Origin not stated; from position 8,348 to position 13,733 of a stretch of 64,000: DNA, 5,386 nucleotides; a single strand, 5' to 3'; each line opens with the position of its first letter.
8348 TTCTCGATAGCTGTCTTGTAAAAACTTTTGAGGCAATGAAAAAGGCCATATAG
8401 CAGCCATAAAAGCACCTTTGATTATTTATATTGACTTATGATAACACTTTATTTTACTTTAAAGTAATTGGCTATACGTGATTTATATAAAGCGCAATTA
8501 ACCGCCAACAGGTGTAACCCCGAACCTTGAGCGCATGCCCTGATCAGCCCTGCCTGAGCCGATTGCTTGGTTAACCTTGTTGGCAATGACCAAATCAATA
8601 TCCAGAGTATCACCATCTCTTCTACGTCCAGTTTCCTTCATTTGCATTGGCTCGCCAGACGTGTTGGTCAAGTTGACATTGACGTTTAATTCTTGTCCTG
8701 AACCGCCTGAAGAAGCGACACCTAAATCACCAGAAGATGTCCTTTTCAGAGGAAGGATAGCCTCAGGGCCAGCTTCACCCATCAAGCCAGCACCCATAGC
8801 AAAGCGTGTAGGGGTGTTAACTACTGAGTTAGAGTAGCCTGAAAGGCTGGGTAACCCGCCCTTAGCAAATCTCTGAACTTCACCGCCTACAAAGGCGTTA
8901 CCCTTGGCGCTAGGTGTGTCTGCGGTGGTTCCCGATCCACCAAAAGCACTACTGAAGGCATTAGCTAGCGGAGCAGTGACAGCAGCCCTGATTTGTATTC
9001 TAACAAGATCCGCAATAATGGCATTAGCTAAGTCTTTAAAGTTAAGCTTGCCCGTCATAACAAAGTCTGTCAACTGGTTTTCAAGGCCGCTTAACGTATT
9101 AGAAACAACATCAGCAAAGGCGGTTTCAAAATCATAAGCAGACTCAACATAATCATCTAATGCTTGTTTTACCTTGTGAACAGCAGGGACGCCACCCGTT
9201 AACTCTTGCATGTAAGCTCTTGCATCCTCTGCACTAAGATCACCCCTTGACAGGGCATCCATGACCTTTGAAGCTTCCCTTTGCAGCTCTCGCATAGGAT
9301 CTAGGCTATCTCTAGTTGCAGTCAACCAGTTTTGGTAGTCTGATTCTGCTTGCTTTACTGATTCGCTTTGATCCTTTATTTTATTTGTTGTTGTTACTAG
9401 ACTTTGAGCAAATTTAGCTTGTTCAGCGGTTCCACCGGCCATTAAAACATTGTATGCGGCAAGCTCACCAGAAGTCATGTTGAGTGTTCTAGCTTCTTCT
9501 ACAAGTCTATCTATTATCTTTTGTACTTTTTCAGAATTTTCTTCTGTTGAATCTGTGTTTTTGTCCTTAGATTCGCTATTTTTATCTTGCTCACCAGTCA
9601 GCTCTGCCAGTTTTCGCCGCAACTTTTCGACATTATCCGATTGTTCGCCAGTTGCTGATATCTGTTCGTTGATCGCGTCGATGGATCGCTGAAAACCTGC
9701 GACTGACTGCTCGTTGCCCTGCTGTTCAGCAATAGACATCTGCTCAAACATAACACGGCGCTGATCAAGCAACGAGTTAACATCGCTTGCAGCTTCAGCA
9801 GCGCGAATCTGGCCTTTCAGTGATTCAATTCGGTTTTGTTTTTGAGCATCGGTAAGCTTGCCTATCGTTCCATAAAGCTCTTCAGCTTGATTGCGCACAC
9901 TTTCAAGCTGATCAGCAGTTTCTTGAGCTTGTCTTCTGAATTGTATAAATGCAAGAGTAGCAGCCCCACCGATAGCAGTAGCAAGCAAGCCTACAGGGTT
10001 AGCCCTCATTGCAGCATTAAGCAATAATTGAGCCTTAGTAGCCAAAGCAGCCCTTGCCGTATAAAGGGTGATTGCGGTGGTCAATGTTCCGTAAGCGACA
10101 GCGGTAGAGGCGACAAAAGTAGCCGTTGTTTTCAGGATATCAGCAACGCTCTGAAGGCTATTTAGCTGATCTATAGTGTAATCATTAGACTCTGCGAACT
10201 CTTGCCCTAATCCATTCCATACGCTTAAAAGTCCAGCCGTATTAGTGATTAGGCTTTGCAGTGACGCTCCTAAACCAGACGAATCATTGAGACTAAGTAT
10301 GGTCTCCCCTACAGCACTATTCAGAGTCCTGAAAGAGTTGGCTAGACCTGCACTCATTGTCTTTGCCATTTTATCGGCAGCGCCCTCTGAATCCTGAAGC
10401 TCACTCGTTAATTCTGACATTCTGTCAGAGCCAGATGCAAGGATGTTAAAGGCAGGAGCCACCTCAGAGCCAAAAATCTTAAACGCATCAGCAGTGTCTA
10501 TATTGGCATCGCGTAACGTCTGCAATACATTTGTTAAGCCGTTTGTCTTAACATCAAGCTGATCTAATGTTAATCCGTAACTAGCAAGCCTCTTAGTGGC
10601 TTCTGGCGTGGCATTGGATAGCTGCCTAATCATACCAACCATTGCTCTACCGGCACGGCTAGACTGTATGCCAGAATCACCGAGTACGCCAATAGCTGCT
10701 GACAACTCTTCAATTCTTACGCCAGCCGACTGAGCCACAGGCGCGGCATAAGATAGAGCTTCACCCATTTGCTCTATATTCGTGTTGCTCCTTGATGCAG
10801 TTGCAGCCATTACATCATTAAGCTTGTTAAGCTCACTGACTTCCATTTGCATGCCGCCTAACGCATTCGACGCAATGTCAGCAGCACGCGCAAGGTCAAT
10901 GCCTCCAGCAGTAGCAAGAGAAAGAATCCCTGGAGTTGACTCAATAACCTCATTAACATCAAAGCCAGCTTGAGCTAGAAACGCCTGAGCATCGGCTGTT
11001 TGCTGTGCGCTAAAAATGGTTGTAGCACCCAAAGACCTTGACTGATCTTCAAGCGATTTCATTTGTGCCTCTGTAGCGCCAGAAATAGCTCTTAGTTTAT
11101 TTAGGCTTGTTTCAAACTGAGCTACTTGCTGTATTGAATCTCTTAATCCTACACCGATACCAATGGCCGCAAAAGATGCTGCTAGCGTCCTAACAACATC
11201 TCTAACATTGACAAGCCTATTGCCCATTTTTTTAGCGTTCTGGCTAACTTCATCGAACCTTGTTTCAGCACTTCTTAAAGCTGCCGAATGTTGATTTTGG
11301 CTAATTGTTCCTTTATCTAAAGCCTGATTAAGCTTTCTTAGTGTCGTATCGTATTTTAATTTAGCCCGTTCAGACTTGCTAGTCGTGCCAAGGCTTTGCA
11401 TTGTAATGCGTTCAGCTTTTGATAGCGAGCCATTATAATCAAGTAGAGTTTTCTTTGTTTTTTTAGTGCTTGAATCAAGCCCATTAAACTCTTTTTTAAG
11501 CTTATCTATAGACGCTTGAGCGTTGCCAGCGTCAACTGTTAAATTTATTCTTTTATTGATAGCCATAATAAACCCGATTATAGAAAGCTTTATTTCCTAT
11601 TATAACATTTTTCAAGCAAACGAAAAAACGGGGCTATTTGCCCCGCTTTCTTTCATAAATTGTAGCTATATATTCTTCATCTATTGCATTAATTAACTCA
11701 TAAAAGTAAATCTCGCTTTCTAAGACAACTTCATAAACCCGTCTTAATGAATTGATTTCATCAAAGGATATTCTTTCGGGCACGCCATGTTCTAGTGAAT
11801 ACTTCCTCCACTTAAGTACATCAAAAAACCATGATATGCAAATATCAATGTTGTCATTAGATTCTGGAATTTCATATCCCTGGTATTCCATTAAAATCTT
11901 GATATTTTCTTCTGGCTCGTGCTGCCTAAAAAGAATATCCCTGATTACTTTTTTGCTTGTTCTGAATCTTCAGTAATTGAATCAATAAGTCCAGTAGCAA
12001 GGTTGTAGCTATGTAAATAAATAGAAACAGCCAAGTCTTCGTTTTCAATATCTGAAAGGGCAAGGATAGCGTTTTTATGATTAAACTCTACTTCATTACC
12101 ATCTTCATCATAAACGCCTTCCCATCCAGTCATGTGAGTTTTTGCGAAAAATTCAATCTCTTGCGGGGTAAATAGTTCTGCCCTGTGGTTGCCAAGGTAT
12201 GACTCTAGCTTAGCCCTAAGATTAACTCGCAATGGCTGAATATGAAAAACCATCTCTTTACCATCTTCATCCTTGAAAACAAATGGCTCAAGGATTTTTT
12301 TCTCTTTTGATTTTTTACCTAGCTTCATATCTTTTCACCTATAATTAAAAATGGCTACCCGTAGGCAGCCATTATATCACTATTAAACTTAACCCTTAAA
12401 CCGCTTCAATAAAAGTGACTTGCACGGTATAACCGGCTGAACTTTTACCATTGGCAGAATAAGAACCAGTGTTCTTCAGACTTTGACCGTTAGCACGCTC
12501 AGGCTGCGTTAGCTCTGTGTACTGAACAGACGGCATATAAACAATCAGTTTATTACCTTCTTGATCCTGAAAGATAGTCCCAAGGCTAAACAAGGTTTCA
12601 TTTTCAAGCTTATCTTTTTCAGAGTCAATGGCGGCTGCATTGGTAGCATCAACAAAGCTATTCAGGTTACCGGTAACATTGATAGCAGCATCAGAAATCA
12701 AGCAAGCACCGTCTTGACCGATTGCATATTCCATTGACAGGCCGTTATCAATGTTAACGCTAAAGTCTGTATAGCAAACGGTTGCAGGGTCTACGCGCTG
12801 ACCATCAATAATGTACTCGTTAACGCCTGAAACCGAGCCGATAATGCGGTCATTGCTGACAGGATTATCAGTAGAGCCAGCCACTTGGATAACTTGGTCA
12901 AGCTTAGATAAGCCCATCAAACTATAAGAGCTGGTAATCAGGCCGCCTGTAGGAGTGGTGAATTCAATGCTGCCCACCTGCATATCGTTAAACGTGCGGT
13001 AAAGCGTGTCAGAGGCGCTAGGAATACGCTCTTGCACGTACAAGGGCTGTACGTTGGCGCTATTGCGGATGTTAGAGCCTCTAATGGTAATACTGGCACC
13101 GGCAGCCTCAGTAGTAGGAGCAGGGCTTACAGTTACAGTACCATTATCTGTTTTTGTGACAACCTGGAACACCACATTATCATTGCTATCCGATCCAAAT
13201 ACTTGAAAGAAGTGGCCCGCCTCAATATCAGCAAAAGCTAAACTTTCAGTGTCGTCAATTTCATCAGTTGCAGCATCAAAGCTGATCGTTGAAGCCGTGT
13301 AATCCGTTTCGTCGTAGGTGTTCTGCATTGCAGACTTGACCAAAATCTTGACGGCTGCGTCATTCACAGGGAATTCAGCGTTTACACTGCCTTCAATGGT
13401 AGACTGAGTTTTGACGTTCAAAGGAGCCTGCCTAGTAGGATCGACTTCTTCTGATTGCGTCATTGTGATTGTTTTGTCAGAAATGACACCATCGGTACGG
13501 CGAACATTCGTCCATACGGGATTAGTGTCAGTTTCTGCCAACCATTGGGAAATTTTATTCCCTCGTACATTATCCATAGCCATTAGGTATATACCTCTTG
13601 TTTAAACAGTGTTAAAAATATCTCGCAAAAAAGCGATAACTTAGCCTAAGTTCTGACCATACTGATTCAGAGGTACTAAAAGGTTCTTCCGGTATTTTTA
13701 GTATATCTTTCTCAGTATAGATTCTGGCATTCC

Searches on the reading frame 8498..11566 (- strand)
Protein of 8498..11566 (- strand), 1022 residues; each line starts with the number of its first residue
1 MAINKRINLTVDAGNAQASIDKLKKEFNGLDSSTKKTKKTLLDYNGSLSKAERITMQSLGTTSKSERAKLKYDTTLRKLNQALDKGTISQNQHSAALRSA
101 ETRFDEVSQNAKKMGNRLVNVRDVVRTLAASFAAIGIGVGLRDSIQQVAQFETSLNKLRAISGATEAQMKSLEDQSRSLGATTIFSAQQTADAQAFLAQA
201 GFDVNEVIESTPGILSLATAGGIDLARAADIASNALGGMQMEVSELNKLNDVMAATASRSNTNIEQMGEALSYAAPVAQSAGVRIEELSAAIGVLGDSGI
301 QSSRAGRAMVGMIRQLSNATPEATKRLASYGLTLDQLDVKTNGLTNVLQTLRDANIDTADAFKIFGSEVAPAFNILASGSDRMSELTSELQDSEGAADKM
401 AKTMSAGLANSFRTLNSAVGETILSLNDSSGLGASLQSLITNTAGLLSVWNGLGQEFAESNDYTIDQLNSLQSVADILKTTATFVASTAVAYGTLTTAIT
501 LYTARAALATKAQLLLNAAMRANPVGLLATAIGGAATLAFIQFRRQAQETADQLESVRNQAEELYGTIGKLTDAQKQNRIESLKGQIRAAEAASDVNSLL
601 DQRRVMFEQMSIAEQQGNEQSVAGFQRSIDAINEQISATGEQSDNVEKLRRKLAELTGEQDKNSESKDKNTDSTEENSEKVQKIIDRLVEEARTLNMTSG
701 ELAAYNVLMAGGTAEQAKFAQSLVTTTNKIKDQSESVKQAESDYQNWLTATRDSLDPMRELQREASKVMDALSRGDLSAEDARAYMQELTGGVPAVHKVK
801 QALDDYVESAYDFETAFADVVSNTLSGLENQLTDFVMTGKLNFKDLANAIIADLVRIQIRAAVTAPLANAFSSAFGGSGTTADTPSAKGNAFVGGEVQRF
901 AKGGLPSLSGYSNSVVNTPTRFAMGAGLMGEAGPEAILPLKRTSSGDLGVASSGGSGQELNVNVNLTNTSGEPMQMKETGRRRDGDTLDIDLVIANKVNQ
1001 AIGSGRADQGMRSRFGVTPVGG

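Call 14: search_protein_families(library=pfam, proteins=[window:8498-11566:-], max_evalue=0.001)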
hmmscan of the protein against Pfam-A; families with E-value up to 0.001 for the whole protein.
window:8498-11566:- (1022 aa): 2 families
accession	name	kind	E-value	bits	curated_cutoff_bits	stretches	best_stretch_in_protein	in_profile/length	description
PF10145.14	PhageMin_Tail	-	2.6e-39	135.6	33.2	1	174-358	2-187/201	Phage-related minor tail protein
PF09718.15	Tape_meas_lam_C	-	2.3e-20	72.8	23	1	799-868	7-76/76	Lambda phage tail tape-measure protein (Tape_meas_lam_C)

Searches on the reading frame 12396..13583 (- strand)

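Call 14: search_protein_families(library=pfam, proteins=[window:12396-13583:-], max_evalue=0.001)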
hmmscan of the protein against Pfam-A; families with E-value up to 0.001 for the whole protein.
window:12396-13583:- (395 aa): 1 family
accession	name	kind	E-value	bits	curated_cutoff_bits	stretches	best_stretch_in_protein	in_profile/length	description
PF18906.5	Phage_tube_2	-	6.2e-09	36.3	27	1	25-363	20-247/266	Phage tail tube protein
